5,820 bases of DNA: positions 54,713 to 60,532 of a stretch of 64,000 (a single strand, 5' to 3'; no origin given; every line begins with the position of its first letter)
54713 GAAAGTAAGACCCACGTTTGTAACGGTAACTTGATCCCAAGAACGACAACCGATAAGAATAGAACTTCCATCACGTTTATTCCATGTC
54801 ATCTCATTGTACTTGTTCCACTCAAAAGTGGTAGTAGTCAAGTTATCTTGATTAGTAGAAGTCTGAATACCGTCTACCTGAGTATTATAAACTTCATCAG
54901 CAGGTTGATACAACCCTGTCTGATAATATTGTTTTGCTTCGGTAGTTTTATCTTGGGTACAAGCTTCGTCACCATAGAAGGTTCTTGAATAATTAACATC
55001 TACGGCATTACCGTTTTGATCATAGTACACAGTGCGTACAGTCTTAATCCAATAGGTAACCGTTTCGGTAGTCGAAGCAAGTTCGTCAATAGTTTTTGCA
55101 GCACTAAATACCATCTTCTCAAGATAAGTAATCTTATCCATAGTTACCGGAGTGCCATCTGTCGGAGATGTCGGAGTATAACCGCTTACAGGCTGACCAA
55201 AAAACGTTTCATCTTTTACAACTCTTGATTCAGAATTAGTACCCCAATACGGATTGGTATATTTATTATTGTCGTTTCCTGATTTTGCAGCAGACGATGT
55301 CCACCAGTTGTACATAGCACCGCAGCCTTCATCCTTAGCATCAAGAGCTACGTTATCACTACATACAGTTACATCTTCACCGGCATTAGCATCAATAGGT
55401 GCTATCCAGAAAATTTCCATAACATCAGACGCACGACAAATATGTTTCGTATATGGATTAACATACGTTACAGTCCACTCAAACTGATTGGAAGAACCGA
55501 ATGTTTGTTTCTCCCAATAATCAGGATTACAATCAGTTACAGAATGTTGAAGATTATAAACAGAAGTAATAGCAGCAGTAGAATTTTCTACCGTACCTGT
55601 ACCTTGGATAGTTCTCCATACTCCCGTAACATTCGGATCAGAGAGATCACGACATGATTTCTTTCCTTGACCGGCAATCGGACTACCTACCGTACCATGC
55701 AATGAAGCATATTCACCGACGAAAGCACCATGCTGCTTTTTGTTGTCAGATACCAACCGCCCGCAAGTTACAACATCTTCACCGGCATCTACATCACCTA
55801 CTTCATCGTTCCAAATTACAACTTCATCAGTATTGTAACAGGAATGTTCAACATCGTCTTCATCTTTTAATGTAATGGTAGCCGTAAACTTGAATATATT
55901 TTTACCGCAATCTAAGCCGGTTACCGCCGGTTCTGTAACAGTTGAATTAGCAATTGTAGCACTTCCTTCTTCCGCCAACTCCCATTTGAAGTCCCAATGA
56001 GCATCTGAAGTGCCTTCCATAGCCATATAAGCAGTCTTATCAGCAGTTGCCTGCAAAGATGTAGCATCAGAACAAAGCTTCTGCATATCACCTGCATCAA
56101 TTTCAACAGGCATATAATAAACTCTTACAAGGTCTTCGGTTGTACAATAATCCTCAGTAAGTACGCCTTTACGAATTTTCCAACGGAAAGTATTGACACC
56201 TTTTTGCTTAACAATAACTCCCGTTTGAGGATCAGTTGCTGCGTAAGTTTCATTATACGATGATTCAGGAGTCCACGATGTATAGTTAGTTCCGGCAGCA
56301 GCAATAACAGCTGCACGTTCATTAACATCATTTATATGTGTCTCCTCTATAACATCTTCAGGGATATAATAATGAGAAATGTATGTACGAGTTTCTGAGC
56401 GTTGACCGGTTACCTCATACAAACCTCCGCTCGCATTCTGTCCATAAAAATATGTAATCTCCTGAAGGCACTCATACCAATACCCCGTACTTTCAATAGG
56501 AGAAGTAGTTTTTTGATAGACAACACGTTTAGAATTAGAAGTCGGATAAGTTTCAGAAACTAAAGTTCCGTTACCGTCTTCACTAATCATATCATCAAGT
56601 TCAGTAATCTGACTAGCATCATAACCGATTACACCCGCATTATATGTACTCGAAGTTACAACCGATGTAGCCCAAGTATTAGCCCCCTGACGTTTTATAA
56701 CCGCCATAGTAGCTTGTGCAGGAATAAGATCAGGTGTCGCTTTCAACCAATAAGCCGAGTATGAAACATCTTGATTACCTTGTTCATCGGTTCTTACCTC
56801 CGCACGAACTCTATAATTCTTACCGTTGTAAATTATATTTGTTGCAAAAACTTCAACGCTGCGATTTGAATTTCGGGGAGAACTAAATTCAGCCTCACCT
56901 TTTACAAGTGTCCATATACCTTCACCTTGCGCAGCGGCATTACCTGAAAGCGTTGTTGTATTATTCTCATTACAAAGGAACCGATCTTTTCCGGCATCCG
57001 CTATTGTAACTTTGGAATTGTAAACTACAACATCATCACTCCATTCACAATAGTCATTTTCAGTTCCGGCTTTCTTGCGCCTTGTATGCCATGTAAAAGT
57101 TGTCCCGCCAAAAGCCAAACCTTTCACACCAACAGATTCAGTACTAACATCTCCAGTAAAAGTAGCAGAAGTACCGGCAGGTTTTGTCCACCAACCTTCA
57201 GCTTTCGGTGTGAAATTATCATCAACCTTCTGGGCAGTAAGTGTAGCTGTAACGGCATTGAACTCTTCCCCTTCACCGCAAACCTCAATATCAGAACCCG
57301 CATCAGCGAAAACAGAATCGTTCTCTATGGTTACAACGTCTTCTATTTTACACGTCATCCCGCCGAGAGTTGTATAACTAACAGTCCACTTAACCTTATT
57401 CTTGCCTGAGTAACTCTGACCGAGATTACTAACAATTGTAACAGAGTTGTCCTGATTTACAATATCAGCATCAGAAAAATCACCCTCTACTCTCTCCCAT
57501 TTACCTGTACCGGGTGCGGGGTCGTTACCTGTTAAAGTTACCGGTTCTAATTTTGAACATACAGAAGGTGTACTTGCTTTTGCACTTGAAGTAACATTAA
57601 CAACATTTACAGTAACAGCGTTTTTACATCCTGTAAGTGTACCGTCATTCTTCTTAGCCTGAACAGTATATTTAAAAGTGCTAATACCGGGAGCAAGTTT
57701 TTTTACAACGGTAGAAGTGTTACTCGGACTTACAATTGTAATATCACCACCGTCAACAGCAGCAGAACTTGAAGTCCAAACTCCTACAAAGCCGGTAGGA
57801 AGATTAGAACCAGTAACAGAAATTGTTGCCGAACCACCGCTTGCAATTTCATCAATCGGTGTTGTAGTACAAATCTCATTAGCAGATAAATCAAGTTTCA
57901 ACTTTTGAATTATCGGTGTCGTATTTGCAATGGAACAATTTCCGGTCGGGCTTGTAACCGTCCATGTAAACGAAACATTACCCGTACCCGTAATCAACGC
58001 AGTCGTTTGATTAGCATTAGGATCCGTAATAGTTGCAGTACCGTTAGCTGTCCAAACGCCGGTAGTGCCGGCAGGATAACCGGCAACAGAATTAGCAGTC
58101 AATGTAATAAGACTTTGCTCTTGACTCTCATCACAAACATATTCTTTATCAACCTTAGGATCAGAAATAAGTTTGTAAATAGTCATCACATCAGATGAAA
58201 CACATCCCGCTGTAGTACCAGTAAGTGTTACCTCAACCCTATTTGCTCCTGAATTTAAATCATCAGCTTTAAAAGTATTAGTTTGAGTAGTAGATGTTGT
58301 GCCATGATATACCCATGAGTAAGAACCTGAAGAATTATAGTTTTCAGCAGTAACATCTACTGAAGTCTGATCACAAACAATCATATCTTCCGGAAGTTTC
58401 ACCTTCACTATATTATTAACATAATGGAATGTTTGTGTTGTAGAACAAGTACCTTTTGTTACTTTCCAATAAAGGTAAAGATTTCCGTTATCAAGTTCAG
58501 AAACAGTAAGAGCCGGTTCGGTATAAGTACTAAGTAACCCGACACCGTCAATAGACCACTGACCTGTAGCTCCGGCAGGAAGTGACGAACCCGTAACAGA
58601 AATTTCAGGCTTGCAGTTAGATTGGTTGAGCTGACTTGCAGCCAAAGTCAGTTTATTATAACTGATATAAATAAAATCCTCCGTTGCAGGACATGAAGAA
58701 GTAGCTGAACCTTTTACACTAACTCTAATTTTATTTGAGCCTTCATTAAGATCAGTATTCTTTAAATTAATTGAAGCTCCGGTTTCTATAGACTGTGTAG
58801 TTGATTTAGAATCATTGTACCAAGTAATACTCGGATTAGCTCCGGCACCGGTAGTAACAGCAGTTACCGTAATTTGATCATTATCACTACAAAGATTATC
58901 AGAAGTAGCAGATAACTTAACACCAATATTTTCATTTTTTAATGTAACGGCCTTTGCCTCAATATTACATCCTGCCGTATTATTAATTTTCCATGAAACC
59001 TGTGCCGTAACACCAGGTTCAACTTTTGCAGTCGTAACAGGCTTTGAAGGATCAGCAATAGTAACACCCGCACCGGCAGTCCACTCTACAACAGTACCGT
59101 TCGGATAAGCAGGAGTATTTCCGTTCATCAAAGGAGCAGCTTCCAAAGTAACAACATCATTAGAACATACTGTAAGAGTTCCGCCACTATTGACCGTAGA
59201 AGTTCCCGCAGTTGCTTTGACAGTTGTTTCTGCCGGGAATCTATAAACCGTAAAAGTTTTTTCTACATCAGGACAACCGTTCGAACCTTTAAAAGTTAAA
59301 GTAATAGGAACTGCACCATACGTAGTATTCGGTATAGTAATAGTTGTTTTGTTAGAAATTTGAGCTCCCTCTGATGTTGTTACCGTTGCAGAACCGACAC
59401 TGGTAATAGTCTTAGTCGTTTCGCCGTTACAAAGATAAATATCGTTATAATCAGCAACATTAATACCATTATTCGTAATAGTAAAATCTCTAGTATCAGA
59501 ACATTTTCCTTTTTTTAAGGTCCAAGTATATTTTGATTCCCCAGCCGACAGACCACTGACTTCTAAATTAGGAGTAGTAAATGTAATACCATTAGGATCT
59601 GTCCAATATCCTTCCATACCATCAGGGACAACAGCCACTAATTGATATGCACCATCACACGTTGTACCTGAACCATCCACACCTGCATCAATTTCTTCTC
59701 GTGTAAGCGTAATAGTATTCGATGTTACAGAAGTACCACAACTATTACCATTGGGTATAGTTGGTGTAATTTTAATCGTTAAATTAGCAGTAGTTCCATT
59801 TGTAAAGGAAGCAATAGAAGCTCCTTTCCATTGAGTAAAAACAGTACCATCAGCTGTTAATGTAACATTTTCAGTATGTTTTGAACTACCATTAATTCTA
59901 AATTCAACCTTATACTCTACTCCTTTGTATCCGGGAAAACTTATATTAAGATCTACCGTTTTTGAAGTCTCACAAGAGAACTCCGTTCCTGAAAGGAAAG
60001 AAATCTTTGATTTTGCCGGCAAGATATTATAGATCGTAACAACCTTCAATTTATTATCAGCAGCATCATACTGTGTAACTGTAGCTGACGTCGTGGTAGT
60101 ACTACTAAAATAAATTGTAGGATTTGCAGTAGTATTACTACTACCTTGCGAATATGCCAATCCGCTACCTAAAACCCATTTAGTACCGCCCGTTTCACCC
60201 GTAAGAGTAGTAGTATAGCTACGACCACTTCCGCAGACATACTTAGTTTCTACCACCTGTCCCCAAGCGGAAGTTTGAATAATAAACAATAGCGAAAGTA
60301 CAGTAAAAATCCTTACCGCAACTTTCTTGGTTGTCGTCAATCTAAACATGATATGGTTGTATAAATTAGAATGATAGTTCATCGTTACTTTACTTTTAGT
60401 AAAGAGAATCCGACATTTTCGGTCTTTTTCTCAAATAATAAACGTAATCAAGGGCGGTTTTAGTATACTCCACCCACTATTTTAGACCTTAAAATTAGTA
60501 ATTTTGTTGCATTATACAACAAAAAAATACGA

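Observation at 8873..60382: Single uninterrupted 51.5-kb gene encoding a 17,169-aa T9SS type-B cargo protein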

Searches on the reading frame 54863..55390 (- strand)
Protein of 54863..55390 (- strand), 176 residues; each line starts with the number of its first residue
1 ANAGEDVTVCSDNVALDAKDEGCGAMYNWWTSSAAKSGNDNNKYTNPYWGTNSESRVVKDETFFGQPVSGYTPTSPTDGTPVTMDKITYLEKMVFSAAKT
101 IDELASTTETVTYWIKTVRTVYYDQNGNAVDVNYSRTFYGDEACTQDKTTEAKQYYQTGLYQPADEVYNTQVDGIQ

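Call 45: search_protein_families(library=pfam, proteins=[window:54863-55390:-], max_evalue=1)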
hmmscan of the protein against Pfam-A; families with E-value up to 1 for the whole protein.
window:54863-55390:- (176 aa): 2 families
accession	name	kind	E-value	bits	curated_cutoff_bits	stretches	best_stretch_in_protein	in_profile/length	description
PF22003.2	MrkDrd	-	0.031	14.5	27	1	143-175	36-69/142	MrkD-like receptor binding domain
PF03199.21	GSH_synthase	-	0.32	12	20.9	1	97-153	33-88/107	Eukaryotic glutathione synthase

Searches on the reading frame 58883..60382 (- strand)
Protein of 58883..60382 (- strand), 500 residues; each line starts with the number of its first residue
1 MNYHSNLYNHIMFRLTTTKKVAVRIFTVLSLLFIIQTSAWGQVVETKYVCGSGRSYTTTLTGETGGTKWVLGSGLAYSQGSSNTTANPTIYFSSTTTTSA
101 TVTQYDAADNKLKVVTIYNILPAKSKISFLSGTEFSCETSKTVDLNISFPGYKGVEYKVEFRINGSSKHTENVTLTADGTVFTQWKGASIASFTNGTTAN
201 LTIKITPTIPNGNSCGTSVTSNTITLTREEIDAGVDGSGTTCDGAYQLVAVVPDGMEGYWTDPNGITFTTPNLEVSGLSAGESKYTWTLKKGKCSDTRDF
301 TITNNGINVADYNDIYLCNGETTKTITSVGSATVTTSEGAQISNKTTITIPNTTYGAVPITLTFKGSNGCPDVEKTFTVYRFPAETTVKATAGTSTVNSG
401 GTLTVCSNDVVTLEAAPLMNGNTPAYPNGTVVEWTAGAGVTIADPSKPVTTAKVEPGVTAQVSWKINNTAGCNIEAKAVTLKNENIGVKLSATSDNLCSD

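Call 6: search_protein_families(library=ncbifam, proteins=[window:58883-60382:-], max_evalue=0.01)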
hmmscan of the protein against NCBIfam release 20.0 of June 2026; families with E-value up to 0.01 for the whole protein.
window:58883-60382:- (500 aa): 0 families

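Call 7: search_protein_families(library=pfam, proteins=[window:58883-60382:-], max_evalue=0.01)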
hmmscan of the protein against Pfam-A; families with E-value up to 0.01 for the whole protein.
window:58883-60382:- (500 aa): 0 families

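Call 42: find_homologous_proteins(query=window:59123-60382:-, max_evalue=0.00001)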
Query window:59123-60382:- (420 aa): 1 proteins with E <= 0.00001 among 8000 candidates.
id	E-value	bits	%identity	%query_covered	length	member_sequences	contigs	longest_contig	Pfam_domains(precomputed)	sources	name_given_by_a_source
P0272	4.7e-89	317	48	97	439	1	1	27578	-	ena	-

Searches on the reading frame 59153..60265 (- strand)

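Call 45: search_protein_families(library=pfam, proteins=[window:59153-60265:-], max_evalue=1)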
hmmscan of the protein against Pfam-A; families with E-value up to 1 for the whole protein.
window:59153-60265:- (371 aa): 1 family
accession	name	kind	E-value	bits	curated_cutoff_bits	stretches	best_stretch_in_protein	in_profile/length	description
PF11614.14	FixG_C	-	0.18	12.4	25.6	0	294-333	23-61/119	IG-like fold at C-terminal of FixG, putative oxidoreductase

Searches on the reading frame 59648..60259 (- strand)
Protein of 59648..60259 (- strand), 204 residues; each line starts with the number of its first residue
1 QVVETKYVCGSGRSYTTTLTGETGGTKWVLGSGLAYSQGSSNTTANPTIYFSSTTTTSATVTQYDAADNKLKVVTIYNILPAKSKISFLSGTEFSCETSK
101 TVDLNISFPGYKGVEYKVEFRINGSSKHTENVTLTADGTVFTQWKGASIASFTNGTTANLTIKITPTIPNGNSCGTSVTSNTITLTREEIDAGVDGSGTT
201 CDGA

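Call 54: predict_structure(alignment_id=A3)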
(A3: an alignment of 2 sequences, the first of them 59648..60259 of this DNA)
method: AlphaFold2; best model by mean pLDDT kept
length: 204 residues; sequences in the alignment: 2
mean_pLDDT: 42.9   pTM: 0.30
mean pLDDT of the five models: 42.9, 39.7, 38.8, 34.6, 32.6
residues with pLDDT >= 90: 0; 70-90: 0; 50-70: 43; < 50: 161
segments of 3 or more residues with pLDDT < 50: 1-57, 62-66, 68-72, 76-100, 109-114, 126-137, 143-157, 166-181, 187-204
pLDDT, mean of each block of 10 residues (from residue 1): 38 36 35 32 39 44 48 46 36 43 50 50 49 49 48 47 49 43 48 34 28
secondary structure, 60 per line:
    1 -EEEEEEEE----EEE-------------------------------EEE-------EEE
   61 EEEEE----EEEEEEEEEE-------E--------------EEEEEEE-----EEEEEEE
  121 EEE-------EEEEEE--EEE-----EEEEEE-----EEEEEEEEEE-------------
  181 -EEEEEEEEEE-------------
elements in order: E2-9 E14-16 E48-50 E58-65 E70-79 E102-108 E114-123 E131-136 E139-141 E147-152 E158-167 E182-191
